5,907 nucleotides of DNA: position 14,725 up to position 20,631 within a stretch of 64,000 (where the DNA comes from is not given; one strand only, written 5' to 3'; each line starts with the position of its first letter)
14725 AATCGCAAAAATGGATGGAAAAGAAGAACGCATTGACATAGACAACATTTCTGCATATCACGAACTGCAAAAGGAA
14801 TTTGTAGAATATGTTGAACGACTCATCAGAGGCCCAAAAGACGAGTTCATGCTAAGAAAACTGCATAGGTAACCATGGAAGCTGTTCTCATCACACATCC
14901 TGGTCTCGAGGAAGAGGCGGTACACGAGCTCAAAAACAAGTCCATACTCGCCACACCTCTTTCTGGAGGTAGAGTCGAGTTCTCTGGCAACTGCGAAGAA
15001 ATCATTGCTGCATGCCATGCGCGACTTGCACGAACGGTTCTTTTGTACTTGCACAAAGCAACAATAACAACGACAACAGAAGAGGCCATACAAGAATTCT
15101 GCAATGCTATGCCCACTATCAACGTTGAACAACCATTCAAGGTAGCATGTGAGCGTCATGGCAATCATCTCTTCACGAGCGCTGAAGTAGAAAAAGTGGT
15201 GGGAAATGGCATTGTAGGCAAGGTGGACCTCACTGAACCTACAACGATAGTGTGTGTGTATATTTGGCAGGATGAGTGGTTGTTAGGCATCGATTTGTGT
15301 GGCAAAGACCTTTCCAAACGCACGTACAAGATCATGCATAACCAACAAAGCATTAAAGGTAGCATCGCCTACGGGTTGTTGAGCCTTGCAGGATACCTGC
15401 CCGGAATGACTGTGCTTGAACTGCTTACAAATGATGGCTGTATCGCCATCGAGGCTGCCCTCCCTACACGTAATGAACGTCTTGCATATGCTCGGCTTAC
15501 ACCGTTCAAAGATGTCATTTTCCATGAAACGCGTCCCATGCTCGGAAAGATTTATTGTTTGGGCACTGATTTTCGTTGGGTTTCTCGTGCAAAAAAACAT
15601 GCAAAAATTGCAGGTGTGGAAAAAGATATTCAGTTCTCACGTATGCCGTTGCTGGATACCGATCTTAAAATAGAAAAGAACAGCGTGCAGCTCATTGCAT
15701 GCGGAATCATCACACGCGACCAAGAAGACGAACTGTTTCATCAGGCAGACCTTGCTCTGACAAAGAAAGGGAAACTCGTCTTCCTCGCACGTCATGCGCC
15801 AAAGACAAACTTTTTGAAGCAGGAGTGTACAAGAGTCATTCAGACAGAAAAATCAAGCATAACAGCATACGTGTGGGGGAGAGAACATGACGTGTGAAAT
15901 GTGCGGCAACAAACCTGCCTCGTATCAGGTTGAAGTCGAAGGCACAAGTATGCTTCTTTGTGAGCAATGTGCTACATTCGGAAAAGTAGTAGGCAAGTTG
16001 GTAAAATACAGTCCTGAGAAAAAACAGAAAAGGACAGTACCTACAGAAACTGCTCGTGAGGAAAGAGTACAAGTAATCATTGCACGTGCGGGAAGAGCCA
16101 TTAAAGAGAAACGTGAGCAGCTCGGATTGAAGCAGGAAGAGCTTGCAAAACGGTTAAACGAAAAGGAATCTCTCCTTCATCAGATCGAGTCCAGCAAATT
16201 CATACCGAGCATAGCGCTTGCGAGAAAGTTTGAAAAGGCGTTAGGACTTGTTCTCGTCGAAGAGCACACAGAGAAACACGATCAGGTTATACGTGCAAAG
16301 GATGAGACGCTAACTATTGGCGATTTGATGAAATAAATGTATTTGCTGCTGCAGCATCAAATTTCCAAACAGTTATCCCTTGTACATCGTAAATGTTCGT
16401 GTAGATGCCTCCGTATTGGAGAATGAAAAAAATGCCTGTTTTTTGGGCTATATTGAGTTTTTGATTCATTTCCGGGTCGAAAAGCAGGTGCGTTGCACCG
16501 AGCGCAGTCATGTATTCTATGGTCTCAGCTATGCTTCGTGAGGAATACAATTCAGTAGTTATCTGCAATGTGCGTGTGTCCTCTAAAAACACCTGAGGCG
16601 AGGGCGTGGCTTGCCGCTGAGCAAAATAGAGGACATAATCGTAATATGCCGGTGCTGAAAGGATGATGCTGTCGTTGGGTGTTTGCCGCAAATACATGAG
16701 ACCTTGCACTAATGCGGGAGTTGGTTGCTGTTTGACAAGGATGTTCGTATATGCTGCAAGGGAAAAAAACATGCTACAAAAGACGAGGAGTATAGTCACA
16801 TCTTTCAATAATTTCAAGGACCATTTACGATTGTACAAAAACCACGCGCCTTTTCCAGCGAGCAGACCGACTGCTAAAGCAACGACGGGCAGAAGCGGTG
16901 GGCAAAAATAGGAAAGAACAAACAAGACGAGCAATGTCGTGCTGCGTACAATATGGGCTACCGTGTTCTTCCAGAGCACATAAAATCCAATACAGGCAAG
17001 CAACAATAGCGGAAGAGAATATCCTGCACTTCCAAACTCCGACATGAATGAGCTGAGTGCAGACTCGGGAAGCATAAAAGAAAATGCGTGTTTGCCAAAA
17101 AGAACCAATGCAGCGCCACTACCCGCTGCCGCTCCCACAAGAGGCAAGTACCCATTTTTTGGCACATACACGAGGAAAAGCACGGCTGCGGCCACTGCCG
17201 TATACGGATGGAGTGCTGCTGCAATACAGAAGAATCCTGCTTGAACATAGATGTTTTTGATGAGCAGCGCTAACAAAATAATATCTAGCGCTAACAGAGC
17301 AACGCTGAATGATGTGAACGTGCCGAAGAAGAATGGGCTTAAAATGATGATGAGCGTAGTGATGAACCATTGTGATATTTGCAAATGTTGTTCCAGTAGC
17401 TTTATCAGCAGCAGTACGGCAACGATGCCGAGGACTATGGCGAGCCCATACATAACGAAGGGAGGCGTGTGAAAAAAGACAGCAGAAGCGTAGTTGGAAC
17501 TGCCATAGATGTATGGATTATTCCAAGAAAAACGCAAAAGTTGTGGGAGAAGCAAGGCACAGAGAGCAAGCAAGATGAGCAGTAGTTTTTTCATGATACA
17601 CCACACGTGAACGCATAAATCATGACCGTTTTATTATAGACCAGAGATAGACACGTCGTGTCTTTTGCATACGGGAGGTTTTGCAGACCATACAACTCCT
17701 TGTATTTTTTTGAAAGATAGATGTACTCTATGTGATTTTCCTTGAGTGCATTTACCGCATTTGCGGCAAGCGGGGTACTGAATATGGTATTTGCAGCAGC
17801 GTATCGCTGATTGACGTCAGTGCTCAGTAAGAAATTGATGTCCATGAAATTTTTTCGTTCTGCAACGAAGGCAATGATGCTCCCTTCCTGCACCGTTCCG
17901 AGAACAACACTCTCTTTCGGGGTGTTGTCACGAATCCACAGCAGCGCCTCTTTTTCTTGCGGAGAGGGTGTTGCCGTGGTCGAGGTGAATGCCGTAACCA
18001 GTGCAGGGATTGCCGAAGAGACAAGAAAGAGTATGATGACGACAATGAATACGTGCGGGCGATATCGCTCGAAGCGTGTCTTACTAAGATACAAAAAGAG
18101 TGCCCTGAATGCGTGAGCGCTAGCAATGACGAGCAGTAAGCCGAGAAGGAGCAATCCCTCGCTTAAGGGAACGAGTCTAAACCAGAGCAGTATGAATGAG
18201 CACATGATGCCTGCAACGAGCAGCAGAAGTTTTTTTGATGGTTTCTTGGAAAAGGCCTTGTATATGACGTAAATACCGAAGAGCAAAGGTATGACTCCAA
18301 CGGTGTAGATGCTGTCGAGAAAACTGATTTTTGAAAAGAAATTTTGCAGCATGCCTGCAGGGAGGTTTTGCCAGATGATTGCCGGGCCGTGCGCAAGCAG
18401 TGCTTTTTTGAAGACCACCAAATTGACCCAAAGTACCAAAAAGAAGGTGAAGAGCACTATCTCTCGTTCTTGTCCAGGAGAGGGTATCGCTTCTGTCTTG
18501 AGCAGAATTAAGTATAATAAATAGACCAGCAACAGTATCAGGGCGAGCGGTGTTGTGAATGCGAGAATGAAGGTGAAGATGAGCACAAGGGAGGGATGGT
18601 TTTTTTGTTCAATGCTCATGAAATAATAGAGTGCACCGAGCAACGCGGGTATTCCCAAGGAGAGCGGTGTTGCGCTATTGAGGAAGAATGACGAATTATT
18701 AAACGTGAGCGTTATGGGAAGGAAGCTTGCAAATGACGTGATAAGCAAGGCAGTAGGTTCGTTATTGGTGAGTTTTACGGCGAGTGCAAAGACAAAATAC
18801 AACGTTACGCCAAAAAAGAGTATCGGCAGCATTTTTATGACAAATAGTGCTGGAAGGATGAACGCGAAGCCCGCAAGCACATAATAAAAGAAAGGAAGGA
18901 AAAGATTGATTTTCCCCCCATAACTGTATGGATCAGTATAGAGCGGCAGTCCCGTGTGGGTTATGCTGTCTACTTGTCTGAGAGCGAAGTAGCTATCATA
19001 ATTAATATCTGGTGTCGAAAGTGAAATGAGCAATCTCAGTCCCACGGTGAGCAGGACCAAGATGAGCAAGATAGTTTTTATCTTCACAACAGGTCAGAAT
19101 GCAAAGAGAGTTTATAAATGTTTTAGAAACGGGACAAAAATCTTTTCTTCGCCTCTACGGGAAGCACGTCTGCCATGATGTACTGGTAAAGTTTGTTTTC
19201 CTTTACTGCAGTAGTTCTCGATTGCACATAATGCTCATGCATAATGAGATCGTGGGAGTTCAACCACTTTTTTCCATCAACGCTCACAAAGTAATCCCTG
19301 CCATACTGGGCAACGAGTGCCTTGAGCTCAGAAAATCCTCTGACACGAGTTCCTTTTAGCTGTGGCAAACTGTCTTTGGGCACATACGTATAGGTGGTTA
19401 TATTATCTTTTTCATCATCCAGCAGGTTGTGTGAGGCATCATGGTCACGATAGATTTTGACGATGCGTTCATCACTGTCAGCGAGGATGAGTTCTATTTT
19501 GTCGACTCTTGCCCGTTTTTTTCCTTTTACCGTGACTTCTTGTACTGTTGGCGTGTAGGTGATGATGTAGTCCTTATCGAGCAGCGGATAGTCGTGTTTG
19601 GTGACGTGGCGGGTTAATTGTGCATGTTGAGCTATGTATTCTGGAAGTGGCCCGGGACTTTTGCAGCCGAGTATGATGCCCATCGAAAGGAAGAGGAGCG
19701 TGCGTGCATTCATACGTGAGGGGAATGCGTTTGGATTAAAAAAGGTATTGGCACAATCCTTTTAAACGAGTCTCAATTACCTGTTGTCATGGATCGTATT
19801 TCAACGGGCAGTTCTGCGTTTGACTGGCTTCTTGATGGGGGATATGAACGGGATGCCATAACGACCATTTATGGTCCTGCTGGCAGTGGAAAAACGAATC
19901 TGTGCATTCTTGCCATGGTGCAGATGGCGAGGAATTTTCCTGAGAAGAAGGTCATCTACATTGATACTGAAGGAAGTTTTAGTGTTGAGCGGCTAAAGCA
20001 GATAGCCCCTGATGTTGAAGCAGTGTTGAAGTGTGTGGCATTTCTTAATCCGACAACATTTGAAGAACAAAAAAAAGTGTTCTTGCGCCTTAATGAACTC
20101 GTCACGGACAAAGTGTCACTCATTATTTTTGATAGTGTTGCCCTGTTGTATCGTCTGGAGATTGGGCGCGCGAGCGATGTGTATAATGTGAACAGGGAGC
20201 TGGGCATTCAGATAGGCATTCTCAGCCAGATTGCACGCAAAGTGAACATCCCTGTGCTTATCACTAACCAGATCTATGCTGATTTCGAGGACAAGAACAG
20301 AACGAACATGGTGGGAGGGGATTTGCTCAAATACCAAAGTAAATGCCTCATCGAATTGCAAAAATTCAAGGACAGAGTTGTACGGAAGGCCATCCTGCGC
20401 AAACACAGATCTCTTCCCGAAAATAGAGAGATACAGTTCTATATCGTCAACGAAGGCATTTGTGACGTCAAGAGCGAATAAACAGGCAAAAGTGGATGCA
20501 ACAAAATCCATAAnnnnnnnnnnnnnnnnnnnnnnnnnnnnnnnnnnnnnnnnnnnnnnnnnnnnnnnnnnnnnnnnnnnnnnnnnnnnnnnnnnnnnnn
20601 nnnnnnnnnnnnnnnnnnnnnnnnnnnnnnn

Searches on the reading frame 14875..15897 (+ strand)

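Call 31: search_protein_families(library=pfam, proteins=[window:14875-15897:+], max_evalue=0.001)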
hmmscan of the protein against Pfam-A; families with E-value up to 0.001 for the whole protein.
window:14875-15897:+ (340 aa): 3 families
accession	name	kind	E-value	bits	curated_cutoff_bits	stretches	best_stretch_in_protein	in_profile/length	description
PF01170.24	UPF0020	-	6.5e-11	42.7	22.3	1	149-276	1-127/197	RMKL-like, methyltransferase domain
PF02926.22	THUMP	-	2.8e-07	31.3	20.6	1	67-140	2-84/84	THUMP domain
PF22020.1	RlmL_1st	-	0.00085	19.7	27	0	5-52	4-51/55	RlmL ferredoxin-like domain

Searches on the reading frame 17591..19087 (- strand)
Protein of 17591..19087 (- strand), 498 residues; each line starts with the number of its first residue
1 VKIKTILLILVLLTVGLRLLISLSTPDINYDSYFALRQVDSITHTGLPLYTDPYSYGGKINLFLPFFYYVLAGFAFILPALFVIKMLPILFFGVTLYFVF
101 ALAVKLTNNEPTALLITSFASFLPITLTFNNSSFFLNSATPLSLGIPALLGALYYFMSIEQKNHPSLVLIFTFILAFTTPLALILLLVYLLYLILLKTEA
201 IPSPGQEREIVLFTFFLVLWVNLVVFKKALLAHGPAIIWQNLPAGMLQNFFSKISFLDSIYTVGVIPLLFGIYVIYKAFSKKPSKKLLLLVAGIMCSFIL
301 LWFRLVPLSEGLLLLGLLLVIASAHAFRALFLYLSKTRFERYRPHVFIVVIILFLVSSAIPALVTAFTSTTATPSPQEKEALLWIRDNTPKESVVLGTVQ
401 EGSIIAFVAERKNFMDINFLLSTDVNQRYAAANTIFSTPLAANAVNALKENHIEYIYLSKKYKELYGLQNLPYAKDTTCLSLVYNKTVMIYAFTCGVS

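Call 11: search_protein_families(library=pfam, proteins=[window:17591-19087:-], max_evalue=0.001)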
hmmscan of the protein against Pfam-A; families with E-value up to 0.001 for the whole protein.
window:17591-19087:- (498 aa): 1 family
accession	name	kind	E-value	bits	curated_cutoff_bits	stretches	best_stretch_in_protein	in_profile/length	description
PF10034.15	Dpy19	-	1e-05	24.4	27.2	1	312-459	448-590/653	Q-cell neuroblast polarisation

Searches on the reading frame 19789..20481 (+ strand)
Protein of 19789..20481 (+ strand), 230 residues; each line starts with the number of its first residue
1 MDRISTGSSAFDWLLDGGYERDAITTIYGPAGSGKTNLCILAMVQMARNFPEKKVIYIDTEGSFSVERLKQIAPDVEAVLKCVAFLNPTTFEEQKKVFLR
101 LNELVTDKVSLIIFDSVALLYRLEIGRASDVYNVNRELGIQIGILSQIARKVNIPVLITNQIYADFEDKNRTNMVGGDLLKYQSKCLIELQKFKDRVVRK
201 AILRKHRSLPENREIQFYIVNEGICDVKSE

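Call 31: search_protein_families(library=pfam, proteins=[window:19789-20481:+], max_evalue=0.001)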
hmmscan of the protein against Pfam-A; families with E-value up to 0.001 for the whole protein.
window:19789-20481:+ (230 aa): 8 families
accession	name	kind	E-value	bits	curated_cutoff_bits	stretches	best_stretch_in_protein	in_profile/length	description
PF08423.17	Rad51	-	1.7e-32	113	22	1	3-226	7-243/244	Rad51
PF00154.27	RecA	-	2e-11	44.3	27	1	2-162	31-188/262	recA bacterial DNA recombination protein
PF06745.19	ATPase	-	6.6e-10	39.2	26.6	1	5-224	2-224/231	KaiC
PF13481.12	AAA_25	-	8.7e-10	39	27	1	7-159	18-187/195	AAA domain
PF13479.12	AAA_24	-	1.5e-05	25.4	27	1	26-128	6-84/195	AAA domain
PF01637.24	ATPase_2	-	0.00011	22.5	33.2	1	20-103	18-100/225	ATPase domain predominantly from Archaea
PF03796.21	DnaB_C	-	0.0003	20.7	27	0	63-171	83-187/255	DnaB-like helicase C terminal domain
PF05707.18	Zot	-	0.00059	19.8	20.3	1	24-154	2-133/197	Zonular occludens toxin (Zot)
